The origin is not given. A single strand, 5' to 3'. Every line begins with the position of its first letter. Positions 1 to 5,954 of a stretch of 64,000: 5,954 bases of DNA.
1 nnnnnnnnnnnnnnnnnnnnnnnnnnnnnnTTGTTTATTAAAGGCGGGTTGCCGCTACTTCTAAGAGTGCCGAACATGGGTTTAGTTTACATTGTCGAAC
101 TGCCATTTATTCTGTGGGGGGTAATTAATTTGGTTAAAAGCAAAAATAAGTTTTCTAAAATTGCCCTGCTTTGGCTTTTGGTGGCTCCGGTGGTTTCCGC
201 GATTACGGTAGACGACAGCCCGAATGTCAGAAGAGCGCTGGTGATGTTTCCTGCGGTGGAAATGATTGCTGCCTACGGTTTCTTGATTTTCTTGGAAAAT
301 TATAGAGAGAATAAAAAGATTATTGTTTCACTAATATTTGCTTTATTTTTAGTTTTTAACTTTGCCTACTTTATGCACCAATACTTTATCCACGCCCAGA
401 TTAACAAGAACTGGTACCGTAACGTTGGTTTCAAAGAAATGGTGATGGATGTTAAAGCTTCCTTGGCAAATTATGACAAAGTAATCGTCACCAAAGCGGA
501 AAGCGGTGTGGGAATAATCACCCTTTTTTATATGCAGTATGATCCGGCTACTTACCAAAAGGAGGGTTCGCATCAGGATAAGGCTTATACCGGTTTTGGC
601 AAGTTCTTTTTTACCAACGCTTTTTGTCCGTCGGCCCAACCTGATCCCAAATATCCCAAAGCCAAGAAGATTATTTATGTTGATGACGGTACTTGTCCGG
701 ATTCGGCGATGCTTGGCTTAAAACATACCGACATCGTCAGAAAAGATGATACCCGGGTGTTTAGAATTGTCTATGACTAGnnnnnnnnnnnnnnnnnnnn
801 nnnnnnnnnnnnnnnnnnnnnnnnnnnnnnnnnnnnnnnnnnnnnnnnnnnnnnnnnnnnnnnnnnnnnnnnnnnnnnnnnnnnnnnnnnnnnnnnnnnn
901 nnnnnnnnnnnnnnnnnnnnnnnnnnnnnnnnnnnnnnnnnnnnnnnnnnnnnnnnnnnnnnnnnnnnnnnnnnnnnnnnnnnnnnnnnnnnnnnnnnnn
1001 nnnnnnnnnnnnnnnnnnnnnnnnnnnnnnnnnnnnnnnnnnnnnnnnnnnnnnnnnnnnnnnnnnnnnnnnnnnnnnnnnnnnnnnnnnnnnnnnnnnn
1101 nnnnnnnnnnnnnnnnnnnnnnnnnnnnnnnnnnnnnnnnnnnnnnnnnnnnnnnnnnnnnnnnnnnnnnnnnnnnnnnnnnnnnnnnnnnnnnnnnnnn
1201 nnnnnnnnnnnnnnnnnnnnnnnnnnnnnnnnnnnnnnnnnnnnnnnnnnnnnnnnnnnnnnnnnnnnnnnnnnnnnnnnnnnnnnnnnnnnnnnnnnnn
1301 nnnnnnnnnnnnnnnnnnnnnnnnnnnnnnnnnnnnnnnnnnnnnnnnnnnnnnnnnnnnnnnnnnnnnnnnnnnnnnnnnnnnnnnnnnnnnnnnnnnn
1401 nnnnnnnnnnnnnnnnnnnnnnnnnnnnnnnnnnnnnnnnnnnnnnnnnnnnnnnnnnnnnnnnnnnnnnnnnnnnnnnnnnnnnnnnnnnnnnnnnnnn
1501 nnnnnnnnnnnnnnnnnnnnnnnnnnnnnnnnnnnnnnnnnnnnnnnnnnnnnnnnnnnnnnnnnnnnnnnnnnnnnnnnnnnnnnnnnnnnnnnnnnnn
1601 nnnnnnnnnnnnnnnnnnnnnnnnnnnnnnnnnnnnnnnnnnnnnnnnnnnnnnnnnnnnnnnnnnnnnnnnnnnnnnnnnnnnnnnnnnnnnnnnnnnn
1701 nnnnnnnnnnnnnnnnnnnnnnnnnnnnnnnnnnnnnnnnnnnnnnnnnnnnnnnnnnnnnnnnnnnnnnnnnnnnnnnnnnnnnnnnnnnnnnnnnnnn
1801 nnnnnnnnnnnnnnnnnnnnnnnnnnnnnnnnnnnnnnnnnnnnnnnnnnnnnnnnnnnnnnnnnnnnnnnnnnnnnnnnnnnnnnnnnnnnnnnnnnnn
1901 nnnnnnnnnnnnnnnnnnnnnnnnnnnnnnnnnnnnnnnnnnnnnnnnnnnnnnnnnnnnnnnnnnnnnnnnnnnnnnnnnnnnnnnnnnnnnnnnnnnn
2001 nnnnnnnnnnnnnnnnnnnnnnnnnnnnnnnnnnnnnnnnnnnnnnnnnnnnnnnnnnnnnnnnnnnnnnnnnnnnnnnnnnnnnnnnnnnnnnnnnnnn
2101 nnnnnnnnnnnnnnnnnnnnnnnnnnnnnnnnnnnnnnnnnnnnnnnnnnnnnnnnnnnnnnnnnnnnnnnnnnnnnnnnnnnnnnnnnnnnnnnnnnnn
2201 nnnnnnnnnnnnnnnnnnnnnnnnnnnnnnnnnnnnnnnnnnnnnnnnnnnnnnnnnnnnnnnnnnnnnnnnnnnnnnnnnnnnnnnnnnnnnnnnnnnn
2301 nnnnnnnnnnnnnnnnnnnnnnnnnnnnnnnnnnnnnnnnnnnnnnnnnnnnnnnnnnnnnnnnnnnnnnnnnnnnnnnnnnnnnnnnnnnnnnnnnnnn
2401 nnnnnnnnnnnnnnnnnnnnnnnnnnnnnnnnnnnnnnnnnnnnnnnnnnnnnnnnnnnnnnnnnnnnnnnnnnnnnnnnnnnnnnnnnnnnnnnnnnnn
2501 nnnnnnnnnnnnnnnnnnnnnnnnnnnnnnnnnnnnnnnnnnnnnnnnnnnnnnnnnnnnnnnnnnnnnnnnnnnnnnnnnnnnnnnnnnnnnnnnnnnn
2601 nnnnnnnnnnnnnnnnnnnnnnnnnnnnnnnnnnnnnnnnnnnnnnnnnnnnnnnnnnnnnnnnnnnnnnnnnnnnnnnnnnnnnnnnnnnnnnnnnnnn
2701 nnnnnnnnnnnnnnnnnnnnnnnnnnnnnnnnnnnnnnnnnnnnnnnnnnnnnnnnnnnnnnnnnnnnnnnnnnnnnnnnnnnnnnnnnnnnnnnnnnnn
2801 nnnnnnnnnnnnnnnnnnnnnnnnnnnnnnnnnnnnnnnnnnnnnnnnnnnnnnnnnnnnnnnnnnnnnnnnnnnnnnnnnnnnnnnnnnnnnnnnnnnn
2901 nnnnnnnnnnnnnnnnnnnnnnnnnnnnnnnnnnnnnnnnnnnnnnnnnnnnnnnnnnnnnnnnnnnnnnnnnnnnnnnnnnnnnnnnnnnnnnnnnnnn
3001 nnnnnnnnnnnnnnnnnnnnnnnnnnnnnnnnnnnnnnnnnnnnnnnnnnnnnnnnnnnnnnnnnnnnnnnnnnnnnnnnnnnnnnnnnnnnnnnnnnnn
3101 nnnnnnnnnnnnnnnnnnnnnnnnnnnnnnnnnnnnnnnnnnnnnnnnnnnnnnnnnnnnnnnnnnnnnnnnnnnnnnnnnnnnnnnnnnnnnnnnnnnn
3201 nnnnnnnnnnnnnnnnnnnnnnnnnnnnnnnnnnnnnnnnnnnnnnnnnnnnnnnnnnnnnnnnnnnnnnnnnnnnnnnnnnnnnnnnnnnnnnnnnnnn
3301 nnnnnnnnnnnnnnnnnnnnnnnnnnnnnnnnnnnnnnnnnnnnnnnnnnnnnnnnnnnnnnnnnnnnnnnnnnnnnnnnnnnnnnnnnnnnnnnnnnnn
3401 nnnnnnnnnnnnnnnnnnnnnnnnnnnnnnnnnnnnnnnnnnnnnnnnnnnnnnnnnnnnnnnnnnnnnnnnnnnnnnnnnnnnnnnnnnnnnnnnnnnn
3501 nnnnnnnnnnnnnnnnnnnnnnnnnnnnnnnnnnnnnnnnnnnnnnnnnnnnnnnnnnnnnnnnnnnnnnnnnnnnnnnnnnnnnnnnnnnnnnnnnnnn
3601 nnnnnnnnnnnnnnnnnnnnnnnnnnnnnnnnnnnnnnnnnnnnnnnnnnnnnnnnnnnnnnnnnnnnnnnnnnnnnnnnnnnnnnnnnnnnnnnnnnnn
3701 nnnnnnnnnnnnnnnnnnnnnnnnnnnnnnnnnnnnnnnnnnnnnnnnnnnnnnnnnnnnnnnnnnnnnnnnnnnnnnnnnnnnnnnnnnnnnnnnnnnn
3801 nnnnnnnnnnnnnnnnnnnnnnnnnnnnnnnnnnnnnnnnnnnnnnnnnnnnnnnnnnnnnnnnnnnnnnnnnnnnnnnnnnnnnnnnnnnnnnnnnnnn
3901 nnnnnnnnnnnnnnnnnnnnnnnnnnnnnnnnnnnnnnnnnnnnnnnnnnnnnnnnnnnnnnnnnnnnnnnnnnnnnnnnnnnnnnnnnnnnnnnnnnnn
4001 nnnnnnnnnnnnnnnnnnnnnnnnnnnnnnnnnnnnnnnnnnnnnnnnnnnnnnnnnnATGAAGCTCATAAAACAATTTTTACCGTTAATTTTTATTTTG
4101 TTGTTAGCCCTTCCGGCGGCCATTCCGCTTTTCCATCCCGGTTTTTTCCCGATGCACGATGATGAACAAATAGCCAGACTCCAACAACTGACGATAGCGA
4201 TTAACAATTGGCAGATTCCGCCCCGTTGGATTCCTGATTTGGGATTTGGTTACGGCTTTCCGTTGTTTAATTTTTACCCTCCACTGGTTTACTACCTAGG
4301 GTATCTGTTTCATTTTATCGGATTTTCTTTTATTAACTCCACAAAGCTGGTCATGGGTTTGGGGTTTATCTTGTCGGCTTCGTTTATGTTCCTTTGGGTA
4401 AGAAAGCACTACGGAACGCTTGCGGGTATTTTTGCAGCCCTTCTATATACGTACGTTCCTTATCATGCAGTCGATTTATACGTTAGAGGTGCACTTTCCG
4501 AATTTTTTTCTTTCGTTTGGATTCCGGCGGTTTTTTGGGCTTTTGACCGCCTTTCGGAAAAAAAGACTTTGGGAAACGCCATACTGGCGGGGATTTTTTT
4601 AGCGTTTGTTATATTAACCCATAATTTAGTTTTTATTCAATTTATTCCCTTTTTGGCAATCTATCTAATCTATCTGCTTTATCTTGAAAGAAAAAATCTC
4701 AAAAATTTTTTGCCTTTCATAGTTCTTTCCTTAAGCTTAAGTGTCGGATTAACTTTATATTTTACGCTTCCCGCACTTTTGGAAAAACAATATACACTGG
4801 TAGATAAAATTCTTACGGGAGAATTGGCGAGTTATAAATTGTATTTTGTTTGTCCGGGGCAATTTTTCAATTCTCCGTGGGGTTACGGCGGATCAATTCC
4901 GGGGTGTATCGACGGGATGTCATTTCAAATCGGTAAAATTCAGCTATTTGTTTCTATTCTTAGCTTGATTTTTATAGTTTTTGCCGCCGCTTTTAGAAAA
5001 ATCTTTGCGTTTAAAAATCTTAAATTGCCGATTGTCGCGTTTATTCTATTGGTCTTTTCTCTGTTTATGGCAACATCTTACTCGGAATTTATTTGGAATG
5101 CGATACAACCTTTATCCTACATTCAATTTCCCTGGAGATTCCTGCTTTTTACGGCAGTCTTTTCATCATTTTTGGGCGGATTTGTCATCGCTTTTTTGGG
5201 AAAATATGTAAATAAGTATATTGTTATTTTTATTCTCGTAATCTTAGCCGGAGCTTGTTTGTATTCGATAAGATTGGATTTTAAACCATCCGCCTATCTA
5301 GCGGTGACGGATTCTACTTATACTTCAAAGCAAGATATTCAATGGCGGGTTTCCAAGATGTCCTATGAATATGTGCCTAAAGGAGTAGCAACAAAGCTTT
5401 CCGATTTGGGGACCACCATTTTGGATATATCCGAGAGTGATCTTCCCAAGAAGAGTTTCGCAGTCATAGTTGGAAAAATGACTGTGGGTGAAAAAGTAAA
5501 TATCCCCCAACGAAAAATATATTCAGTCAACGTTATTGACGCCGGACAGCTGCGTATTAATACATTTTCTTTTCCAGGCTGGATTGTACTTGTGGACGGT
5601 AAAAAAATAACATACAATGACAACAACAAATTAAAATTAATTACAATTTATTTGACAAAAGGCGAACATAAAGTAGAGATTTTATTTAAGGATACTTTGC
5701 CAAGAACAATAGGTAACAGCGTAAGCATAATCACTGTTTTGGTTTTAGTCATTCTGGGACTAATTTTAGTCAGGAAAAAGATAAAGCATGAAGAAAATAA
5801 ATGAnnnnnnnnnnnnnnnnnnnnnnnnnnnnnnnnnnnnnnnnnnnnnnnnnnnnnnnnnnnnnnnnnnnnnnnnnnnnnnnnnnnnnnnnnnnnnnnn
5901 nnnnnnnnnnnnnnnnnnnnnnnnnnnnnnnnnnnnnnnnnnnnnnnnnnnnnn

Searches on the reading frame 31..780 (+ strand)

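Call 3: search_protein_families(library=pfam, proteins=[window:31-780:+], max_evalue=0.01)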
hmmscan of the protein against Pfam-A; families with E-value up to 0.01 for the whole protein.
window:31-780:+ (249 aa): 0 families

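Call 6: search_protein_families(library=ncbifam, proteins=[window:31-780:+], max_evalue=0.01)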
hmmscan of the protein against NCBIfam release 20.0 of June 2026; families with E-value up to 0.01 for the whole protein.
window:31-780:+ (249 aa): 1 family
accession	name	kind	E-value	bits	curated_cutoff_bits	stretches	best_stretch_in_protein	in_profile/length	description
NF045937.1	MSC_0624_12TM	equivalog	0.0063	15.1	70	1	79-132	95-150/445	MSC_0624 family F1-like ATPase-associated membrane protein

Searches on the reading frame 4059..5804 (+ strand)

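Call 3: search_protein_families(library=pfam, proteins=[window:4059-5804:+], max_evalue=0.01)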
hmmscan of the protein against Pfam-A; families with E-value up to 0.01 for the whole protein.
window:4059-5804:+ (581 aa): 1 family
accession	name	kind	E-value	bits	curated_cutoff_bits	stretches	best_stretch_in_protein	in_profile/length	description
PF10131.15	PTPS_related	-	3.9e-06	26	26.4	1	70-434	1-338/621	6-pyruvoyl-tetrahydropterin synthase related domain; membrane protein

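Call 51: search_protein_families(library=ncbifam, proteins=[window:4059-5801:+], max_evalue=0.00001)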
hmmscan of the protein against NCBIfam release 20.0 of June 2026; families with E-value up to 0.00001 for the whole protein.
window:4059-5801:+ (581 aa): 0 families
